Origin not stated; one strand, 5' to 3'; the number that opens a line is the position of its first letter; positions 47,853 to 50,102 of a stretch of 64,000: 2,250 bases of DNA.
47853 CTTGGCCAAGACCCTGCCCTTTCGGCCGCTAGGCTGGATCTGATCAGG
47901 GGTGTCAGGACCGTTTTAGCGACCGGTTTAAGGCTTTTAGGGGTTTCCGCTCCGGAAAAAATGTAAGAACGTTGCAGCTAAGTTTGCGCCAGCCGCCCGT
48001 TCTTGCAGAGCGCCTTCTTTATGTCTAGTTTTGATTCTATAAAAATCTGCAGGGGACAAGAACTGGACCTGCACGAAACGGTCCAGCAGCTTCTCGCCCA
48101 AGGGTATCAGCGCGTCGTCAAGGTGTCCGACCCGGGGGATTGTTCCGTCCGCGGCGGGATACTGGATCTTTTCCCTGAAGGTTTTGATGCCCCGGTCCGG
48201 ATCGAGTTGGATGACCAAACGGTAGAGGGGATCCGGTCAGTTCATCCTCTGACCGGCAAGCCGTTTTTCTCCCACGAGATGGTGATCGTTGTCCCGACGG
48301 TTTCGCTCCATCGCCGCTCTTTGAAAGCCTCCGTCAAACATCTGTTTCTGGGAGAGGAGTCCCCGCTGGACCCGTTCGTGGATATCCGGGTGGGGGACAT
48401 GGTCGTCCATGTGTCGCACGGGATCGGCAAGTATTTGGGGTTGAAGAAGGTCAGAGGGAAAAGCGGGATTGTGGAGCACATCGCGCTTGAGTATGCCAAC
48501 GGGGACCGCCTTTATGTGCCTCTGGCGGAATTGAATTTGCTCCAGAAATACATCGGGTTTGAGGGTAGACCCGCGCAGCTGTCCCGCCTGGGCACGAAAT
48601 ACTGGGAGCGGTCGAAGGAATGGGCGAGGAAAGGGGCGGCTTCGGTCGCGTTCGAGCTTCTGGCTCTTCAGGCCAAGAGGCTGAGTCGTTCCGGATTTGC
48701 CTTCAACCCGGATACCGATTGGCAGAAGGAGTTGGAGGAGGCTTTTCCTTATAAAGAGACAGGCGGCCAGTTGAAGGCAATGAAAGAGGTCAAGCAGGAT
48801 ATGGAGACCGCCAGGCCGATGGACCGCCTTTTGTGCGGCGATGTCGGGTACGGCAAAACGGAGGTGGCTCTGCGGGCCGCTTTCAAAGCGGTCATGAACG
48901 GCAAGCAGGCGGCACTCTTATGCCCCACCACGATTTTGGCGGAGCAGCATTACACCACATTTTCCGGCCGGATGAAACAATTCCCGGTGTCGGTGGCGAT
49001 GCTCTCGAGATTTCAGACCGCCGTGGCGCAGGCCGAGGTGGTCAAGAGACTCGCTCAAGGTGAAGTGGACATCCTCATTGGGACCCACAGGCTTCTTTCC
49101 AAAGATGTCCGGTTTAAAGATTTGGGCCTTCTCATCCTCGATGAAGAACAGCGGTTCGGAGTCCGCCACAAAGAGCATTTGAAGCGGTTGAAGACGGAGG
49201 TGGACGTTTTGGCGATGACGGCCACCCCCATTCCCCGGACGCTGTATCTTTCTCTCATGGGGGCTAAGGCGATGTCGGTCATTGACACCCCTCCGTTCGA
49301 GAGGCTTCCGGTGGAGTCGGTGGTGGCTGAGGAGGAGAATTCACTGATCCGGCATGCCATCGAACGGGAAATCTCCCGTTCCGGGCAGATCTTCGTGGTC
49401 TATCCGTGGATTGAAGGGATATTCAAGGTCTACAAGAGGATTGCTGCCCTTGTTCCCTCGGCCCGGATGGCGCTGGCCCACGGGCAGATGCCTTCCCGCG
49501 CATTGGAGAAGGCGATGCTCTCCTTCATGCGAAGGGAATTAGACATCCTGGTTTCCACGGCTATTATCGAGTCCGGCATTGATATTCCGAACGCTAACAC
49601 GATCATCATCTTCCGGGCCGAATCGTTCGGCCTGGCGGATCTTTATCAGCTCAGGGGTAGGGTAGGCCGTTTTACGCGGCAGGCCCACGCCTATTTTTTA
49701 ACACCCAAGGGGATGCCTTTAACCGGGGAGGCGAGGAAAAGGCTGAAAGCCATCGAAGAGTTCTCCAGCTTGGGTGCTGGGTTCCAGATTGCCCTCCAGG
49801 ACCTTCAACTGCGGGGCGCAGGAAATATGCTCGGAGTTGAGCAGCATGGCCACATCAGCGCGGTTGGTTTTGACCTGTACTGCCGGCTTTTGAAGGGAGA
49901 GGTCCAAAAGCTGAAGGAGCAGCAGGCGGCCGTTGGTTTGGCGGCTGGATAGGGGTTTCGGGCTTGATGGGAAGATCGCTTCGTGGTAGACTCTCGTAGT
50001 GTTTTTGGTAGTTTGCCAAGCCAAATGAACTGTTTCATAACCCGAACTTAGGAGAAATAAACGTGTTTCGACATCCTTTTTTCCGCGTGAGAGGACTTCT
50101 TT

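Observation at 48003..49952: Short Mfd lacking the UvrA-recruitment N-terminus and the autoinhibitory D7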

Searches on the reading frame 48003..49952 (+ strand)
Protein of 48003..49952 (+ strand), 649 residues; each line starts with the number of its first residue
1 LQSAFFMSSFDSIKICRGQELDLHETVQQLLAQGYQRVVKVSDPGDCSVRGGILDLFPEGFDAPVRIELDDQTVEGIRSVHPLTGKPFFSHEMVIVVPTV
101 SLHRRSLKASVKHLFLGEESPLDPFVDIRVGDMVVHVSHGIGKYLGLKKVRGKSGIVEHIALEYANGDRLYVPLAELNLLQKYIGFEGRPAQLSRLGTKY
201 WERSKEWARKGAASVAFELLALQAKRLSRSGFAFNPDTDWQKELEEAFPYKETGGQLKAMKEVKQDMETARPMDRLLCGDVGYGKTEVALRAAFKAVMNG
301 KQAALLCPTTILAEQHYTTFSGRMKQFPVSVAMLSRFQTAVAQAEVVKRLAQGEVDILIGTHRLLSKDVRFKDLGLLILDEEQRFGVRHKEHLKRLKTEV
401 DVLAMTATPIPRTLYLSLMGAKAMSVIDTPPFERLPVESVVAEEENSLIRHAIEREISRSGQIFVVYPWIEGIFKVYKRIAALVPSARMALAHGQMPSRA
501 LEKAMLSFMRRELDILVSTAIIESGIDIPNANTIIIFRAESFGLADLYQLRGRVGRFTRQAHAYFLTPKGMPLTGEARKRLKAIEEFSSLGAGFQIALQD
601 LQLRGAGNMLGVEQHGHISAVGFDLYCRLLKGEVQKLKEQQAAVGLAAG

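Call 3: search_protein_families(library=pfam, proteins=[window:48003-49952:+], max_evalue=0.1)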
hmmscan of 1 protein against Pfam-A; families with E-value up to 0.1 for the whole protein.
window:48003-49952:+ (649 aa): 8 families
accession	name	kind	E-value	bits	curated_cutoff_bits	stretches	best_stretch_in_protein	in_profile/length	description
PF00270.35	DEAD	-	1.3e-25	90.5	26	1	256-413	4-163/167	DEAD/DEAH box helicase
PF00271.37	Helicase_C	-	1.1e-19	71.1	23.5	1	453-557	10-109/110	Helicase conserved C-terminal domain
PF17757.6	UvrB_inter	-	3.6e-17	62.7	22.9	1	13-99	1-88/91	UvrB interaction domain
PF02559.22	CarD_TRCF_RID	-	9.4e-16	58.1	23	1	129-184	2-57/57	CarD-like/TRCF RID domain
PF04851.21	ResIII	-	3.1e-06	27.6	22.5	1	256-409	8-162/164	Type III restriction enzyme, res subunit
PF22590.2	Cas3-like_C_2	-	0.00099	19.8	27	1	461-558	3-105/106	CRISPR-associated nuclease/helicase Cas3, C-terminal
PF19833.4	RecG_dom3_C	-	0.0026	18.2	26.8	1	593-625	4-32/87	ATP-dependent DNA helicase RecG, domain 3, C-terminal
PF14814.11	UB2H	-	0.0028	18.1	27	1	17-79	3-73/85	Bifunctional transglycosylase second domain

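Call 4: search_protein_families(library=ncbifam, proteins=[window:48003-49952:+], max_evalue=0.1)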
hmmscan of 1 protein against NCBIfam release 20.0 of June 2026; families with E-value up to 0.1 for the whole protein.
window:48003-49952:+ (649 aa): 41 families (the best 25 are shown)
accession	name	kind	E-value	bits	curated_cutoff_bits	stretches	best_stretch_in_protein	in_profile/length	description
TIGR00580.2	mfd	equivalog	1.1e-252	841.4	800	2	118-641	300-823/907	transcription-repair coupling factor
NF007966.0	PRK10689.1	equivalog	9.7e-184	613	1329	2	126-640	475-989/1148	transcription-repair coupling factor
NF008168.0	PRK10917.2-2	equivalog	1.2e-122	410.8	718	1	217-618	329-738/795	ATP-dependent DNA helicase RecG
NF008165.0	PRK10917.1-3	equivalog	2.4e-118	396.5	711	1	223-618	236-635/692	ATP-dependent DNA helicase RecG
TIGR00643.1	recG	equivalog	1e-112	377.9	659.4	1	217-618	200-608/629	ATP-dependent DNA helicase RecG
NF008170.0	PRK10917.2-4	equivalog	1.6e-100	337.3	975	1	231-616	380-769/826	ATP-dependent DNA helicase RecG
NF008164.0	PRK10917.1-2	equivalog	1.1e-98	331.4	785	1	222-617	247-645/704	ATP-dependent DNA helicase RecG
NF008163.0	PRK10917.1-1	equivalog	3.2e-93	313.3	796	1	220-619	237-644/692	ATP-dependent DNA helicase RecG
NF008166.0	PRK10917.1-4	equivalog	1.2e-90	304.6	864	1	236-617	261-655/705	ATP-dependent DNA helicase RecG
NF008167.0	PRK10917.2-1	equivalog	3.6e-79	266.8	995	1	212-620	244-689/744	ATP-dependent DNA helicase RecG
NF008169.0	PRK10917.2-3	equivalog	1.4e-60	205.5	555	1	221-617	201-582/610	ATP-dependent DNA helicase RecG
TIGR00595.1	priA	equivalog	1.2e-17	63.7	230.35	2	276-390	1-110/509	replication restart helicase PriA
NF004070.0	PRK05580.2-2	equivalog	6.5e-15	54.3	921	1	252-384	197-324/729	primosomal protein N'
NF004066.1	PRK05580.1-3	equivalog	3.4e-14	52.1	813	1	243-383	244-377/788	primosomal protein N'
NF003673.1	PRK05298.1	equivalog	8e-14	50.9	743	1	13-100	156-244/653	excinuclease ABC subunit UvrB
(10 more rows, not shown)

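Call 5: search_solved_structures(query=window:48003-49952:+, show_alignments=2)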
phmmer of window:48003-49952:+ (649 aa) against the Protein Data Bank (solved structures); distinct sequences matched with E-value up to 0.001: 40.
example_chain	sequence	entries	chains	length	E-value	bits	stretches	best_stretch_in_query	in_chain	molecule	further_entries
6ac6_A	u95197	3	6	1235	4.1e-174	583.6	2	94-635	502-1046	Mycobacterium smegmatis Mfd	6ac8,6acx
6aca_A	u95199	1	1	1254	3.8e-172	577.1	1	93-636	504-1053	Mycobacterium tuberculosis Mfd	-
6x26_A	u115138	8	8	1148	1.6e-167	561.9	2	124-639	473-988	Transcription-repair-coupling factor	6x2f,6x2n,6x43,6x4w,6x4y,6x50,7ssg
2eyq_A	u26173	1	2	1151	1.6e-167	561.8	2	124-639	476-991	Transcription-repair coupling factor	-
9n07_A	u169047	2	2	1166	1.6e-167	561.8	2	124-639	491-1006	Transcription-repair-coupling factor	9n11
6xeo_A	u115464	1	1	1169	1.7e-167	561.8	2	124-639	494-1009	Transcription-repair-coupling factor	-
6m6a_M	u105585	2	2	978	2.3e-150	505.2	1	128-640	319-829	Transcription-repair-coupling factor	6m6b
13jq_A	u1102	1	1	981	4.4e-150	504.2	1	128-640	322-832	Transcription-repair-coupling factor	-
1gm5_A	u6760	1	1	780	3.7e-78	266.7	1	226-629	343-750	RECG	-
9wm0_A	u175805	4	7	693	1.2e-65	225.3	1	226-637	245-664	ATP-dependent DNA helicase RecG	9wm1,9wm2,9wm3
6yhz_A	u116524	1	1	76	7.6e-11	44.4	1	126-197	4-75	Transcription-repair-coupling factor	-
1d2m_A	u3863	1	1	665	8.7e-09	37.5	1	16-90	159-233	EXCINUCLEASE ABC SUBUNIT B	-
1c4o_A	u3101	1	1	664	9.1e-09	37.5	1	16-90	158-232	DNA NUCLEOTIDE EXCISION REPAIR ENZYME UVRB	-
7ujb_A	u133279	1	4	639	2.2e-08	36.2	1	278-571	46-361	DEAD/DEAH box RNA helicase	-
3mlq_E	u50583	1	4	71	1.6e-07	33.4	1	131-196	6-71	Transcription-repair coupling factor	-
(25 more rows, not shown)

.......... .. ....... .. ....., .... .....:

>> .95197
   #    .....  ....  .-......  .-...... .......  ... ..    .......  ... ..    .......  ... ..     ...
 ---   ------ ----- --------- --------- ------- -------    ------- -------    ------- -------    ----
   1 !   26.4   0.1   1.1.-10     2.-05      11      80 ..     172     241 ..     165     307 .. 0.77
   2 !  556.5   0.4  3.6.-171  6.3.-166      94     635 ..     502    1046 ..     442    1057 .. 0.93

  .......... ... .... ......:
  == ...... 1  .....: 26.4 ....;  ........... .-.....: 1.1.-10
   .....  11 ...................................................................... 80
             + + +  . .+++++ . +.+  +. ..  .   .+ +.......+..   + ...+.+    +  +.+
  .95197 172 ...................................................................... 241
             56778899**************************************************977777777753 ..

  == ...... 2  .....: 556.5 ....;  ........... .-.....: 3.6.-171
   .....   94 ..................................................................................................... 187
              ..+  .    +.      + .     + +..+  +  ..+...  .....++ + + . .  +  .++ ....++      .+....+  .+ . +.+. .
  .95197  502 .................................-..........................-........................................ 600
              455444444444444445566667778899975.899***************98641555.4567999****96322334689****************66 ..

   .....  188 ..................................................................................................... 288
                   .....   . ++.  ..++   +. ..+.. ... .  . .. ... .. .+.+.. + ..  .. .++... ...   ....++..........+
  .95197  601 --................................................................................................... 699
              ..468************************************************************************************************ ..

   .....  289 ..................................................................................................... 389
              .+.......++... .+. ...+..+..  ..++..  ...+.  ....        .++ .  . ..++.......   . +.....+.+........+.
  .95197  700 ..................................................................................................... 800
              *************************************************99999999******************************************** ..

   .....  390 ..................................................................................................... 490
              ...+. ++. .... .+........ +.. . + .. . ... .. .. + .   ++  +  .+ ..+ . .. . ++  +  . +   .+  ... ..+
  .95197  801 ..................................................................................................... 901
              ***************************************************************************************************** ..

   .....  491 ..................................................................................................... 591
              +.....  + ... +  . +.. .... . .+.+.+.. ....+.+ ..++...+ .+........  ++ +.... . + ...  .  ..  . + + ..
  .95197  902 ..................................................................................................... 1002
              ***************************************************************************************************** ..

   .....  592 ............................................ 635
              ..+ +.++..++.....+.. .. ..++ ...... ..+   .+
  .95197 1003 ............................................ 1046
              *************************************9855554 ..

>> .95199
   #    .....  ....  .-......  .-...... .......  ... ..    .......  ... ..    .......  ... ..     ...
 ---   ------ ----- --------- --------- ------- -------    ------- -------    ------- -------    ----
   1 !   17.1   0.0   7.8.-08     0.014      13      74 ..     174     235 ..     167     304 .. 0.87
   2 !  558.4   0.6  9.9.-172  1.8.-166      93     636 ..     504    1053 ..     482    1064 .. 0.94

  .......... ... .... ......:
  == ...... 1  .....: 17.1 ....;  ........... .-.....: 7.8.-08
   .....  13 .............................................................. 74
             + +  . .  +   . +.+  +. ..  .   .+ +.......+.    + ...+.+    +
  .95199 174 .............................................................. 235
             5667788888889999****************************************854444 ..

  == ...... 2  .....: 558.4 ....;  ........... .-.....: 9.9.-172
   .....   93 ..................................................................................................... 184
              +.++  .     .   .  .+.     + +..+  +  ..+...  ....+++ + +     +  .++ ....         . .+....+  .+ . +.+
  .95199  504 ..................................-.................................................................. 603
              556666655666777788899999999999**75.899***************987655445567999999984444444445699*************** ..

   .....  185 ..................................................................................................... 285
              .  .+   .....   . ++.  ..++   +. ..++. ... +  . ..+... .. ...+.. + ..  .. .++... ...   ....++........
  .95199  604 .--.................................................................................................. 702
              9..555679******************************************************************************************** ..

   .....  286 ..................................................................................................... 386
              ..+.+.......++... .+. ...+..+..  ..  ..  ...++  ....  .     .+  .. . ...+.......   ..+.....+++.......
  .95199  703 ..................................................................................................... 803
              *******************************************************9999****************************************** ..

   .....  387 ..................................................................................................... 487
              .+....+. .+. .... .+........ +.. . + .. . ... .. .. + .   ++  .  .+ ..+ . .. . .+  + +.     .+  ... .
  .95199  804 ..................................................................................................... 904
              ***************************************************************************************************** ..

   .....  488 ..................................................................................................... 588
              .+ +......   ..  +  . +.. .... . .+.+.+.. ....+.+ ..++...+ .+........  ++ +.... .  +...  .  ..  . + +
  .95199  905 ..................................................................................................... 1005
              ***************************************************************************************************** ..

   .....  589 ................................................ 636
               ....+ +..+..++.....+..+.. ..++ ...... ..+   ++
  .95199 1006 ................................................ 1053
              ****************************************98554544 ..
